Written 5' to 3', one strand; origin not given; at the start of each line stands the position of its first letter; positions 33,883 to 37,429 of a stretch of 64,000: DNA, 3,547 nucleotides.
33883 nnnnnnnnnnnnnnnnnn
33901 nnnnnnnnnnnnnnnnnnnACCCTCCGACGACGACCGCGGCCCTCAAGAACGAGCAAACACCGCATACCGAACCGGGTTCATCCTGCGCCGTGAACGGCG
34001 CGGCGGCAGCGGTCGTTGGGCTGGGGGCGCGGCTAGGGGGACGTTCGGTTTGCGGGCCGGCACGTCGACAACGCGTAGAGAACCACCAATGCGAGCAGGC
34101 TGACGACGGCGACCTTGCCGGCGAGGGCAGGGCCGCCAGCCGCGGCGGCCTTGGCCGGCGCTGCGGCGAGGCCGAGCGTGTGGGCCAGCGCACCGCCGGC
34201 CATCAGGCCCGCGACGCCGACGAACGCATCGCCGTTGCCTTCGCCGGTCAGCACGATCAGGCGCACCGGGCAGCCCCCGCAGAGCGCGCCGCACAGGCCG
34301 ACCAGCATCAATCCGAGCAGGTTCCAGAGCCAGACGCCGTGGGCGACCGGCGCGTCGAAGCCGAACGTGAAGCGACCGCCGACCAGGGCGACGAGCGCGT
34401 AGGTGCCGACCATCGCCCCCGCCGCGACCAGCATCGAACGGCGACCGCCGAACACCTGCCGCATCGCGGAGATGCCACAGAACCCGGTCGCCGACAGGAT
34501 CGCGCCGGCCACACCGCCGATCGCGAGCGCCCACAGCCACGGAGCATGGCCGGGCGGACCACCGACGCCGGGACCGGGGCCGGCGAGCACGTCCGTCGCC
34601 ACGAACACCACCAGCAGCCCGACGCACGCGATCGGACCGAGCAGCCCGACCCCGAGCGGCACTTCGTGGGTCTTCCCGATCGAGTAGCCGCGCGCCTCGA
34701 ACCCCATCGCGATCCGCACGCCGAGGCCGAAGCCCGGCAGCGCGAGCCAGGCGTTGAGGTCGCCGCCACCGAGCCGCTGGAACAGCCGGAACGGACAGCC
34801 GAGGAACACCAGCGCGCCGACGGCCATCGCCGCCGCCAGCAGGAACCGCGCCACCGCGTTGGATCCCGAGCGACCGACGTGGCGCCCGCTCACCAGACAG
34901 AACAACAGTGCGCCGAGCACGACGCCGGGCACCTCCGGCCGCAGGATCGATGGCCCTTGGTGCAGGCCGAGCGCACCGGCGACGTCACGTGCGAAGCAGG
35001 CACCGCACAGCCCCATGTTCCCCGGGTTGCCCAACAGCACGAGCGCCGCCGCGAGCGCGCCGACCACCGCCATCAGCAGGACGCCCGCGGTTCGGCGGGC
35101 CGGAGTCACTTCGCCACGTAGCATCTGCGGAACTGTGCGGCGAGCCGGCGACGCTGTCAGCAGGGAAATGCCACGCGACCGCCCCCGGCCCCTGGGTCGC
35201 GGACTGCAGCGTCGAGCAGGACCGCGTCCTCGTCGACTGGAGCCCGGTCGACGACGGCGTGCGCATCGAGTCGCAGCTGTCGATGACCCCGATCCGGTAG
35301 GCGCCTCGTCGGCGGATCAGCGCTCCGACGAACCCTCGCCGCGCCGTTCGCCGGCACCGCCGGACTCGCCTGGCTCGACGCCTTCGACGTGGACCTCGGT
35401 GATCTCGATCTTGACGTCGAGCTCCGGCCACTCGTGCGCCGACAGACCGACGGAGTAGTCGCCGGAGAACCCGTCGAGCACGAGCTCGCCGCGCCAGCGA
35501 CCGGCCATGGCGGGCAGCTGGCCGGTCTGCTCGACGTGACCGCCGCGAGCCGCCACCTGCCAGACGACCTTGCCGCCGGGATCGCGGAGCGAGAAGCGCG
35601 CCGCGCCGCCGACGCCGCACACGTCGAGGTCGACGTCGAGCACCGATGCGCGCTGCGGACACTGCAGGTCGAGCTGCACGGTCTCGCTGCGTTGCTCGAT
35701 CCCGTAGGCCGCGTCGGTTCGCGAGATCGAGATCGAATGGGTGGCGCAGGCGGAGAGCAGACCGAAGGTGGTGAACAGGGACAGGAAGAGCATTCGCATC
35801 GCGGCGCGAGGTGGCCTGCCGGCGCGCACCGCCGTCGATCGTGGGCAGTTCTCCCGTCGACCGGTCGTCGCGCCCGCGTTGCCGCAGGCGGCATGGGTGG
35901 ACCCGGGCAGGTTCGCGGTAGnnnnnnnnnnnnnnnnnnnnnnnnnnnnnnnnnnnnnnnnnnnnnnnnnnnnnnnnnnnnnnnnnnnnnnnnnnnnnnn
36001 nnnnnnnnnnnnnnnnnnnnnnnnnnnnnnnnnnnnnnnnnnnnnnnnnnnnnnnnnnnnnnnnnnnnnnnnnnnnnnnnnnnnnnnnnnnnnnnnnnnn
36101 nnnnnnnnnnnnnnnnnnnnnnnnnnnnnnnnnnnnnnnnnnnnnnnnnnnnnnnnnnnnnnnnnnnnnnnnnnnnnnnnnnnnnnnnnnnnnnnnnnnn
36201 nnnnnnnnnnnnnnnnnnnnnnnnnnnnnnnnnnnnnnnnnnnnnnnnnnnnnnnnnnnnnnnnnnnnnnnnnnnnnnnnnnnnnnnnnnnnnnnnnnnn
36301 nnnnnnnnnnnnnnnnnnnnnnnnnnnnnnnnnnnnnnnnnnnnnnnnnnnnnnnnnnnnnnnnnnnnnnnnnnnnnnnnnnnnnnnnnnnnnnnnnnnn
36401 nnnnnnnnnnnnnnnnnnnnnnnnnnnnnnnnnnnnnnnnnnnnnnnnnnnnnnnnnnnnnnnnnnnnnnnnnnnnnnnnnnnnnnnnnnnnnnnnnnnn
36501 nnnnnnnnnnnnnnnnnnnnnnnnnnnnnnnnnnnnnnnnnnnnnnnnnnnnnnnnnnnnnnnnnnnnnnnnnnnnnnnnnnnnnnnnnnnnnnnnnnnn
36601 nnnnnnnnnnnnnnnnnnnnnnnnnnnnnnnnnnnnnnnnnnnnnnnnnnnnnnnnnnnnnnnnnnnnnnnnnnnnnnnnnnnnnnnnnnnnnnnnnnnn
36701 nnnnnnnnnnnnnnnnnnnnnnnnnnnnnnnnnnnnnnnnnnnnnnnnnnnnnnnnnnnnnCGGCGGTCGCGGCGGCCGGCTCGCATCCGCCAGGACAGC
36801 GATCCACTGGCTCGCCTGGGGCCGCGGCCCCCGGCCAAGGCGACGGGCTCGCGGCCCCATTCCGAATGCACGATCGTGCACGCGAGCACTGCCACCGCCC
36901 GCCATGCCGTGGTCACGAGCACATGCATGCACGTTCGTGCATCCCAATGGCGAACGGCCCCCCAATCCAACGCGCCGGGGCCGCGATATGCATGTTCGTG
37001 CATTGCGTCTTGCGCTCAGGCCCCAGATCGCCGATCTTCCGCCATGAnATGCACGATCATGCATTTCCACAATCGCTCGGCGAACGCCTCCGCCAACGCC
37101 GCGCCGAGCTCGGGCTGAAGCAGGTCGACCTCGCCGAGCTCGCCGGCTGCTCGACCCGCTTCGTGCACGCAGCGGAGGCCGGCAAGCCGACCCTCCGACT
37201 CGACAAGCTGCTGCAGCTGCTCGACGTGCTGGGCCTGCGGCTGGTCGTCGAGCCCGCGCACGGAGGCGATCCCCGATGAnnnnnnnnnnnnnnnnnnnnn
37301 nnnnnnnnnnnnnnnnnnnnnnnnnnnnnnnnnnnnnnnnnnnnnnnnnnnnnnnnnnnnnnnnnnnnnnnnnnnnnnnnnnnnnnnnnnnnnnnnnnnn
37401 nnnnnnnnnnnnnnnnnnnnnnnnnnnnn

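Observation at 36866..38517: hipBA toxin-antitoxin module with four palindromic operators spaced at an exact 61-bp period, the last overlapping the hipB start codon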

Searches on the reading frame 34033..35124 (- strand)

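Call 5: search_protein_families(library=pfam, proteins=[window:34033-35124:-], max_evalue=0.01)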
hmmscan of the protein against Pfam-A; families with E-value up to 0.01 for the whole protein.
window:34033-35124:- (363 aa): 1 family
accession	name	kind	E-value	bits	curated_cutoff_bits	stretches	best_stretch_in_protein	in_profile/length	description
PF04143.19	Sulf_transp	-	0.0018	18.3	27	1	214-352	3-143/310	Sulphur transport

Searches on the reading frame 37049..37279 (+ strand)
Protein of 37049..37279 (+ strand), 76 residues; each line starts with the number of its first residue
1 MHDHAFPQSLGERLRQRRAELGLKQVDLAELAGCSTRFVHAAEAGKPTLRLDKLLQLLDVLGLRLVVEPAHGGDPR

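Call 5: search_protein_families(library=pfam, proteins=[window:37049-37279:+], max_evalue=0.01)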
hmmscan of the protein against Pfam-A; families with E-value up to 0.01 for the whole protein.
window:37049-37279:+ (76 aa): 5 families
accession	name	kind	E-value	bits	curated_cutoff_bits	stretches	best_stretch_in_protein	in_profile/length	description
PF13560.12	HTH_31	-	4.1e-11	43.4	27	1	10-63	2-56/64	Helix-turn-helix domain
PF01381.28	HTH_3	-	1.4e-08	35.1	23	1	14-65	1-52/55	Helix-turn-helix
PF13443.12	HTH_26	-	3.4e-05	24.5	22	1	13-64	1-53/63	Cro/C1-type HTH DNA-binding domain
PF12844.13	HTH_19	-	0.0026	18.1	30.2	1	11-62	1-52/64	Helix-turn-helix domain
PF21291.3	CYNS_N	-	0.0086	16.5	27.1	1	9-62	3-56/69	Cyanate hydratase, N-terminal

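Call 32: search_solved_structures(query=window:37049-37279:+, max_evalue=0.01, show_alignments=2)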
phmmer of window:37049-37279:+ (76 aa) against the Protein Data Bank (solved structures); distinct sequences matched with E-value up to 0.01: 16.
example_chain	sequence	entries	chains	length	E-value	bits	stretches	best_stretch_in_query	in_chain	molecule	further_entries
8ezt_A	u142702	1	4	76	5.4e-07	33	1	13-68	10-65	HipB(Lp)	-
7udk_A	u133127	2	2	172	5.1e-05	26.8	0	28-57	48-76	Designed helical repeat protein (DHR) RPB_LRP2_R4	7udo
4ghj_A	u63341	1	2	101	0.00014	25.4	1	5-63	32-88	Probable transcriptional regulator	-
1sq8_A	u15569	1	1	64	0.00015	25.3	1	10-62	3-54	dh434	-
6af3_B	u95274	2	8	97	0.00015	25.3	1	13-70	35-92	HigA antitoxin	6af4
1y7y_A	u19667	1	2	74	0.00016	25.2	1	2-62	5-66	C.AhdI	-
8tac_A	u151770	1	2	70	0.00031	24.3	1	7-63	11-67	DBP48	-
6jq1_A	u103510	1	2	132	0.00052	23.6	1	9-57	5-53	Transcriptional regulator, XRE family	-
6rnz_A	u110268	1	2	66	0.0011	22.5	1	10-58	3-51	HTH-type transcriptional regulator DdrOC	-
1r63_A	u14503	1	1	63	0.0046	20.6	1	9-63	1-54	REPRESSOR PROTEIN FROM BACTERIOPHAGE 434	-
6rnx_A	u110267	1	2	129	0.005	20.5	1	10-57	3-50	HTH-type transcriptional regulator DdrOC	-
6rmq_A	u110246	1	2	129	0.005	20.5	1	10-57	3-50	HTH-type transcriptional regulator DdrOC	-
7t5u_A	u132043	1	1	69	0.0053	20.4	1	9-63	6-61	Helix-turn-helix domain-containing protein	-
1per_L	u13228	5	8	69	0.0059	20.2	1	9-63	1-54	PROTEIN (434 REPRESSOR) | 434 REPRESSOR | REPRESSOR PROTEIN CI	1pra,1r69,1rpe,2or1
3qq6_A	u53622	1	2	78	0.0092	19.6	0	5-61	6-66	HTH-type transcriptional regulator sinR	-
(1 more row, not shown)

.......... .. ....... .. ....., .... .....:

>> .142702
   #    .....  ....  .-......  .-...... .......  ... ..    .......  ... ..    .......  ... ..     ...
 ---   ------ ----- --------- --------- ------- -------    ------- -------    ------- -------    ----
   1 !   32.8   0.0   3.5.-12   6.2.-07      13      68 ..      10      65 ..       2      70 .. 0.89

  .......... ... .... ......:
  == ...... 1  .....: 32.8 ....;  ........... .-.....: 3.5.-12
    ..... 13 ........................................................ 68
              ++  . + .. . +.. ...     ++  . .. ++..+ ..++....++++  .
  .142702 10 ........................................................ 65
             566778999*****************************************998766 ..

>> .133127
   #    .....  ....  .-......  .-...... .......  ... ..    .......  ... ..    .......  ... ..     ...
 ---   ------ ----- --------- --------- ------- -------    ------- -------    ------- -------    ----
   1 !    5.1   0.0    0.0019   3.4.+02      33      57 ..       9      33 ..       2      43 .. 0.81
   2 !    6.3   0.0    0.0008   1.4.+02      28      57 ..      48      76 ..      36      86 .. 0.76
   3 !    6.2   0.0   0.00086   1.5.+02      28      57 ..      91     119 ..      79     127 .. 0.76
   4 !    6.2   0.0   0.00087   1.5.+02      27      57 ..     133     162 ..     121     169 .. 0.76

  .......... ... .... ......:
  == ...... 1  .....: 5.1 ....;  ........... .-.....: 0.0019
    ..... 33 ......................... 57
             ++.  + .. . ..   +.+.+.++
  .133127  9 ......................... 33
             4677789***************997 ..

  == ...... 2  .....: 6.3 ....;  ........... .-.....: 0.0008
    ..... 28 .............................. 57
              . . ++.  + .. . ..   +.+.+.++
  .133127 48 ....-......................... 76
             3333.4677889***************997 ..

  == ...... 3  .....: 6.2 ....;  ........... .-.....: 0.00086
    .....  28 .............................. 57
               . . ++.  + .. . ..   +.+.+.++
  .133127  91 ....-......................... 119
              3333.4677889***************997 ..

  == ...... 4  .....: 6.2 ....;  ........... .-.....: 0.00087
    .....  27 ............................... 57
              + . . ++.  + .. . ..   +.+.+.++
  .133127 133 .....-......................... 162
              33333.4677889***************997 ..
